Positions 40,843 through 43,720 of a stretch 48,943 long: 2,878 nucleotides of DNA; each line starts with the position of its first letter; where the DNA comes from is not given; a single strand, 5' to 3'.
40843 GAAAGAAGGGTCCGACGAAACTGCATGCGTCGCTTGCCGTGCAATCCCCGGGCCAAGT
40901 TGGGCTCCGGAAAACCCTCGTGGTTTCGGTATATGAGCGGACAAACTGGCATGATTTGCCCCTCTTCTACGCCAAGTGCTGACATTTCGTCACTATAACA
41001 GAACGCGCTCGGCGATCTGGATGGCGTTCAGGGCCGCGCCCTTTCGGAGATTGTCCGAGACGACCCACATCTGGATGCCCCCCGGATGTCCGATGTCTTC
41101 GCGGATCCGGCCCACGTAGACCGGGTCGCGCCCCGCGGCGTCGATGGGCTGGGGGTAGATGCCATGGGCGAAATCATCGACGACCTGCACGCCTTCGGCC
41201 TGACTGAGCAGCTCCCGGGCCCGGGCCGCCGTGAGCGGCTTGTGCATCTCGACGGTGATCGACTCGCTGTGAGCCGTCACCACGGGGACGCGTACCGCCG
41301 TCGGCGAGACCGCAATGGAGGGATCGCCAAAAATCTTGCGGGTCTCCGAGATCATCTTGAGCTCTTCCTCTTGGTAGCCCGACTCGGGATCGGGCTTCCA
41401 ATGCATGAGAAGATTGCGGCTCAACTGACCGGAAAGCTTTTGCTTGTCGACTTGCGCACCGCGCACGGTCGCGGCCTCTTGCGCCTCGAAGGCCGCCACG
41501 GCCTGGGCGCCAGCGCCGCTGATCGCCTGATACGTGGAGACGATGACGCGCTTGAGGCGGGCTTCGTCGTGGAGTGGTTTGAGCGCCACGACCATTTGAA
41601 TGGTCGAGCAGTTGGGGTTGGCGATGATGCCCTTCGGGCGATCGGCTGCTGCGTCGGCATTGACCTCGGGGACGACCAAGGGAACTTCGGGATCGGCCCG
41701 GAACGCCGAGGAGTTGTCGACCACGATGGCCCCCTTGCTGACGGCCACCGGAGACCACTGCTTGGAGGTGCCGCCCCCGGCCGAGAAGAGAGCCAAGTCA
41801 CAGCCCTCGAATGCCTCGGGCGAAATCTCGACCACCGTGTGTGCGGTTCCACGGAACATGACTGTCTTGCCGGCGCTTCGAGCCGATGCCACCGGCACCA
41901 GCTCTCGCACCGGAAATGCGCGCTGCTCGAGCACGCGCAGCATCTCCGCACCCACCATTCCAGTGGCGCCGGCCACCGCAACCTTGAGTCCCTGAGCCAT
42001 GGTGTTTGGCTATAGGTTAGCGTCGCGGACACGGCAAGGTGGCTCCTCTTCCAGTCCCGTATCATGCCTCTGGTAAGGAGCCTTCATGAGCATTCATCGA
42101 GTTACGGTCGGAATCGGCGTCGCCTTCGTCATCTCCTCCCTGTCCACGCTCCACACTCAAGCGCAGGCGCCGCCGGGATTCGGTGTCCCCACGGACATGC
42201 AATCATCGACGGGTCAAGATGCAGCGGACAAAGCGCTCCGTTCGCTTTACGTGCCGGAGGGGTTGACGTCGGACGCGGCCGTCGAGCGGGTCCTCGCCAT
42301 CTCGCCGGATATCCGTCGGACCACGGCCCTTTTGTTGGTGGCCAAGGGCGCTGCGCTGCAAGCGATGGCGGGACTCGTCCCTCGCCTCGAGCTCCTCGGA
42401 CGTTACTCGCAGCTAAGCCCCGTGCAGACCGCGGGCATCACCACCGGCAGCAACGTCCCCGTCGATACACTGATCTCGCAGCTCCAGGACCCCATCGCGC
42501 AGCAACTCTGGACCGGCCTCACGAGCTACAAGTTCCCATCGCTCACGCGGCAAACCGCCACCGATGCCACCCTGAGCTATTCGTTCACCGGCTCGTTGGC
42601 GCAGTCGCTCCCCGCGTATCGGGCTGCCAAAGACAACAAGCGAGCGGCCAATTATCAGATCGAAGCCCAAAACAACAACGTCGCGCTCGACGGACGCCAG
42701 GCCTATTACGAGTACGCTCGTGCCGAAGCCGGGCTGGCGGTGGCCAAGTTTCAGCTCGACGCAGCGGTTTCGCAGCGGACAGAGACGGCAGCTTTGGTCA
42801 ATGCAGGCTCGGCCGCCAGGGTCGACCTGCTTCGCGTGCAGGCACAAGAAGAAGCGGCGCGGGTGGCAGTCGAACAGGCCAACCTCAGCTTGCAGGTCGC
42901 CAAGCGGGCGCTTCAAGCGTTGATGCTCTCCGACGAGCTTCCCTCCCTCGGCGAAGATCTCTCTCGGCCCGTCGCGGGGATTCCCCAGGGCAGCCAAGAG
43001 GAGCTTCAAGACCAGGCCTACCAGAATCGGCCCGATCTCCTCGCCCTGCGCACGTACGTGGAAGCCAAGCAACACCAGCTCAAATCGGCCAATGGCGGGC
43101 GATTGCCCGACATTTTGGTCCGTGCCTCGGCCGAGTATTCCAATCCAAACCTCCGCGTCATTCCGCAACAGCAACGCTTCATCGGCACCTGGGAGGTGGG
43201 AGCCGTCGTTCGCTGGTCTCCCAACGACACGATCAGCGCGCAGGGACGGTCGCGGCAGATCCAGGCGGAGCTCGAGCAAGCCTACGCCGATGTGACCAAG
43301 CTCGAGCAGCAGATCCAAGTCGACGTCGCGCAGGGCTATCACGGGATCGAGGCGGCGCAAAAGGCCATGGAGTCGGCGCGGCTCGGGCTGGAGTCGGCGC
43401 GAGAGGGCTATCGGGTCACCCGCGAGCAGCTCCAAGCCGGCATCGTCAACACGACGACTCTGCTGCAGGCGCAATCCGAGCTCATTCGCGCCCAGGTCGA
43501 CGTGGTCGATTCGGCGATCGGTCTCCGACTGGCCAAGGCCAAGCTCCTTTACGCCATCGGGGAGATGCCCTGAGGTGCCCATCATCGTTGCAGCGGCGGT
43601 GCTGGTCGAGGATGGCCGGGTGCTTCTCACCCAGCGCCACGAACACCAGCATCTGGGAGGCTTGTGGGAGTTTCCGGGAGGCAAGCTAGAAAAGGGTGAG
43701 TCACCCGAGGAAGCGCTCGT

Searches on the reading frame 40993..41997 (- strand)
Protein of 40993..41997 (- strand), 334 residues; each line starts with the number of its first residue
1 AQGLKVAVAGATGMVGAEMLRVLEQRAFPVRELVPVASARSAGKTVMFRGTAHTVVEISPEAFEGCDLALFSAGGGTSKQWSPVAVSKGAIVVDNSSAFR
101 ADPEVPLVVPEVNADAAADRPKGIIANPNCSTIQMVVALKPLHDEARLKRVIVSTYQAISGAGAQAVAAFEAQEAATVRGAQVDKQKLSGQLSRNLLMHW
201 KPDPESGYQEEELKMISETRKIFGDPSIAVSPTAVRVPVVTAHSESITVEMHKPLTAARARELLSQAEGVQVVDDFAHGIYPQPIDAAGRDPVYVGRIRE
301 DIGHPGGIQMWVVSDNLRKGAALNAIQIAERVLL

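Call 14: search_protein_families(library=pfam, proteins=[window:40993-41997:-], max_evalue=0.001)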
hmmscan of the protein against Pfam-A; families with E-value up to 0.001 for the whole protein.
window:40993-41997:- (334 aa): 2 families
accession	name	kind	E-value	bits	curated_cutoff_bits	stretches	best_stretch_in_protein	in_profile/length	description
PF02774.23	Semialdhyde_dhC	-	5.6e-49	167.2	26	1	139-319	1-184/184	Semialdehyde dehydrogenase, dimerisation domain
PF01118.30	Semialdhyde_dh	-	2.8e-34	118.6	26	1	5-118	1-119/121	Semialdehyde dehydrogenase, NAD binding domain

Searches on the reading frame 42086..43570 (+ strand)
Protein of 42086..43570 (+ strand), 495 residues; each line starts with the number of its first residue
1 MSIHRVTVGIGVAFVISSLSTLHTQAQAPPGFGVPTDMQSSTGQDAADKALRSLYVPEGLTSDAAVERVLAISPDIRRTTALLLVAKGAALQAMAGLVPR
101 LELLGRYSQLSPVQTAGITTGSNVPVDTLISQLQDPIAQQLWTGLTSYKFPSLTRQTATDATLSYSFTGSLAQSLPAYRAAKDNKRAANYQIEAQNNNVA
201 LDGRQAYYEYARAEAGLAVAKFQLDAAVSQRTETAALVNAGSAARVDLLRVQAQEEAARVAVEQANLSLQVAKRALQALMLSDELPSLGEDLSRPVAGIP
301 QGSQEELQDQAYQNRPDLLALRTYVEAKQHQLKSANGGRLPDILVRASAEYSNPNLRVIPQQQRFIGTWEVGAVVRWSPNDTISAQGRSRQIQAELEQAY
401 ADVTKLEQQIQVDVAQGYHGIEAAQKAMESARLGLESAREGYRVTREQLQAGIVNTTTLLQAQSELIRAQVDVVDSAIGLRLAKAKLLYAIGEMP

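Call 35: search_protein_families(library=pfam, proteins=[window:42086-43570:+], max_evalue=0.001)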
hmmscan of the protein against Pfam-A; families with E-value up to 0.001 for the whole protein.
window:42086-43570:+ (495 aa): 1 family
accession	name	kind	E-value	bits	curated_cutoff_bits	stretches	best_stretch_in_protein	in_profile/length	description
PF02321.23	OEP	-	1.2e-35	123.4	22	2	305-492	2-187/187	Outer membrane efflux protein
